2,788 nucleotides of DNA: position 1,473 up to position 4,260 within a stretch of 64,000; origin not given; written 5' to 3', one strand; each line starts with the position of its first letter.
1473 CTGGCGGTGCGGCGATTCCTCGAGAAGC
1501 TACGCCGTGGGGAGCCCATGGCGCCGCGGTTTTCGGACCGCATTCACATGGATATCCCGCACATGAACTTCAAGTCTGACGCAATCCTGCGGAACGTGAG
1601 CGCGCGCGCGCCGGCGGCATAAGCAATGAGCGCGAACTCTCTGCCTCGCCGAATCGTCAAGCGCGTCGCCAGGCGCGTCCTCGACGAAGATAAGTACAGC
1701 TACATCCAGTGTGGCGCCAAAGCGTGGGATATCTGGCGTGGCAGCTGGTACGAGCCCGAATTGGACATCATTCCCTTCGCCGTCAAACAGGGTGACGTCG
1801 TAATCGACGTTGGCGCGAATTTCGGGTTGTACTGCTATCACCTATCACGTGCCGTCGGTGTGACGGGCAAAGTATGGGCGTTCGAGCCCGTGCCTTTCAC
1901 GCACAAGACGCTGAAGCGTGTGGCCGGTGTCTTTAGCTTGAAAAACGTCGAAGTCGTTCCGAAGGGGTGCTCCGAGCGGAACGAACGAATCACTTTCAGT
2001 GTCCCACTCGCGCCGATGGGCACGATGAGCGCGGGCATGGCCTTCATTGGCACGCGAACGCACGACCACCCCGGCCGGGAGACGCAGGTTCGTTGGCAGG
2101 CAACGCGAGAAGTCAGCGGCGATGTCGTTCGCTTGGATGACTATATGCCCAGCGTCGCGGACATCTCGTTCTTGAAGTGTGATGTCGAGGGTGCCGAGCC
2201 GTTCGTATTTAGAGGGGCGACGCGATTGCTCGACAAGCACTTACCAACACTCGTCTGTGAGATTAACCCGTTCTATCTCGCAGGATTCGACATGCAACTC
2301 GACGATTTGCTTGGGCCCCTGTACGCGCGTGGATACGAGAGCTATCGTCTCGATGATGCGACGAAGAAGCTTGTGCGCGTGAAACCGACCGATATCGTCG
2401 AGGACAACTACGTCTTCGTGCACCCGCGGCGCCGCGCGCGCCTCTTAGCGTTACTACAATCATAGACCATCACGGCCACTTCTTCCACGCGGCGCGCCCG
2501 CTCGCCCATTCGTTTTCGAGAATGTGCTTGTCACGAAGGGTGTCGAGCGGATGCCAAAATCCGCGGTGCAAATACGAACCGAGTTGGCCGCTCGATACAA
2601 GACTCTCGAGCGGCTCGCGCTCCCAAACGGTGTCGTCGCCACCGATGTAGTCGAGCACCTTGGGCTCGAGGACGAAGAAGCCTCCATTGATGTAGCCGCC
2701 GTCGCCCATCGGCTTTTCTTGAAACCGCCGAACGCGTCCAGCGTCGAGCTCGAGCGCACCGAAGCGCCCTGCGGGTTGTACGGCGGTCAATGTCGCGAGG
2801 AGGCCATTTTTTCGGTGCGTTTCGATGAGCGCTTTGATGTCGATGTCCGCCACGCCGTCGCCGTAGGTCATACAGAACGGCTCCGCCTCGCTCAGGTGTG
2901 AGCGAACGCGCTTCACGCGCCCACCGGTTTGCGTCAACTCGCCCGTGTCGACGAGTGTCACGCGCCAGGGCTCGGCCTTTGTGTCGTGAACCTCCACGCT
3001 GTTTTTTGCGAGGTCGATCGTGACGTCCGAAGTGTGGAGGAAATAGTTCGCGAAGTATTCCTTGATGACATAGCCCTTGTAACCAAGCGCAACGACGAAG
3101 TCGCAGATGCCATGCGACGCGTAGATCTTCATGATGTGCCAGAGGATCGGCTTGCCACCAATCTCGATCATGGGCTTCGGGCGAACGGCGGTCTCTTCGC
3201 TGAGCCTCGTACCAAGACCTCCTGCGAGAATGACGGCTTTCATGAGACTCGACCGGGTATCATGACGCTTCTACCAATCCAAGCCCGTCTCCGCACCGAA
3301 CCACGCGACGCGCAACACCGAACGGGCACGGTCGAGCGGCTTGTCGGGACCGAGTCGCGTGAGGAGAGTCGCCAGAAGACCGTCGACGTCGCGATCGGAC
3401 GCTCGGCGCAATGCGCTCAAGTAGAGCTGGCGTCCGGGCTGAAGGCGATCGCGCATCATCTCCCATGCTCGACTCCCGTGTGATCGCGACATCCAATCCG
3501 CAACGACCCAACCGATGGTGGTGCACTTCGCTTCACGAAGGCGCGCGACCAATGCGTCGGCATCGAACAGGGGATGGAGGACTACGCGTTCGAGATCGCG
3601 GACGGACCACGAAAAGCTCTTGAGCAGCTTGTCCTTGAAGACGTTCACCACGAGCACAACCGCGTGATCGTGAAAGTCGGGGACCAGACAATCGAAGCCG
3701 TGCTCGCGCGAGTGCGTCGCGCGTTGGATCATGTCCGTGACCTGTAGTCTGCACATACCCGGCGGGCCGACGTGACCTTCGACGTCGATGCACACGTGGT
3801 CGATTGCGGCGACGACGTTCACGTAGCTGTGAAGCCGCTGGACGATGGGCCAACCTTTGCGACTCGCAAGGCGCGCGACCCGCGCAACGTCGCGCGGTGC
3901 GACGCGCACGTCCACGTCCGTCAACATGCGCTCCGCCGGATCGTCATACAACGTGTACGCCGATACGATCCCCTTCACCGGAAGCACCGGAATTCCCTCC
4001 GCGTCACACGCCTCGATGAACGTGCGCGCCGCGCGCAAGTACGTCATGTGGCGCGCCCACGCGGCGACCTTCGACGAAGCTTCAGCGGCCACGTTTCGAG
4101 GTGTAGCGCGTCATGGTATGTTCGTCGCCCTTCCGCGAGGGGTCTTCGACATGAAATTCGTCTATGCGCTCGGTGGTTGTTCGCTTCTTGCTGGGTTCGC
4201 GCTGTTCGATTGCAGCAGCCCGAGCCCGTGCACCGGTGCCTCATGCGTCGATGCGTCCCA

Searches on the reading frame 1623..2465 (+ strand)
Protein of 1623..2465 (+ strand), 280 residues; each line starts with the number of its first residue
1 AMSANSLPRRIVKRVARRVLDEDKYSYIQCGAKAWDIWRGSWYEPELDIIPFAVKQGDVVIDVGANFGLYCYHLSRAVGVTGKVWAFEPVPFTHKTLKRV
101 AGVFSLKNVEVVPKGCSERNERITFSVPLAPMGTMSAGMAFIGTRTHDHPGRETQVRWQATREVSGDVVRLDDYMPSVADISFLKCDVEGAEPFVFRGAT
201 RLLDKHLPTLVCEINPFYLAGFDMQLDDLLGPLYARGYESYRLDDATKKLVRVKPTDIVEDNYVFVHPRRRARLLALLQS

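Call 85: search_protein_families(library=pfam, proteins=[window:1623-2465:+], max_evalue=0.00001)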
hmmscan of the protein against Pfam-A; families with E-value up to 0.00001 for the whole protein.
window:1623-2465:+ (280 aa): 1 family
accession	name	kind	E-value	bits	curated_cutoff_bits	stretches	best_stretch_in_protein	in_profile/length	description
PF05050.19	Methyltransf_21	-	7.1e-16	59.2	22.7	1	62-239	1-172/173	Methyltransferase FkbM domain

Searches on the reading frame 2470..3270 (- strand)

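Call 85: search_protein_families(library=pfam, proteins=[window:2470-3270:-], max_evalue=0.00001)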
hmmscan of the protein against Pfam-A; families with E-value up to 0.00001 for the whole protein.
window:2470-3270:- (266 aa): 2 families
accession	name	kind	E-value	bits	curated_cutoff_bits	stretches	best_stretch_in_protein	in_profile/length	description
PF00483.29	NTP_transferase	-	2.4e-20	73.6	21.2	1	11-211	1-190/245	Nucleotidyl transferase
PF12804.13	NTP_transf_3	-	1.4e-07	32.3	27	1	12-65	1-49/160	MobA-like NTP transferase domain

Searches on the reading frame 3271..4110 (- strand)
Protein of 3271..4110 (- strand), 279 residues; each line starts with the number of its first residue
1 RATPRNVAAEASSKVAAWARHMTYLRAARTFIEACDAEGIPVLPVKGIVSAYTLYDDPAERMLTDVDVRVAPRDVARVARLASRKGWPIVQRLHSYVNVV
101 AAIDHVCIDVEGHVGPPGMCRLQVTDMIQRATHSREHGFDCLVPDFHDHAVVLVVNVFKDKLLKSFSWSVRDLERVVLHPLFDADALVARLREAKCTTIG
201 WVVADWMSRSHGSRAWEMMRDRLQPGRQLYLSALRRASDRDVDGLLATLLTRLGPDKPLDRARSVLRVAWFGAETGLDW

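Call 85: search_protein_families(library=pfam, proteins=[window:3271-4110:-], max_evalue=0.00001)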
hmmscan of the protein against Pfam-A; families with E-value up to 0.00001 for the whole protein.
window:3271-4110:- (279 aa): 1 family
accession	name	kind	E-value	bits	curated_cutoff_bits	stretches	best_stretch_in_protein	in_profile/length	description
PF14907.12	NTP_transf_5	-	9.5e-21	74.9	31.2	1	12-199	44-236/249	Uncharacterised nucleotidyltransferase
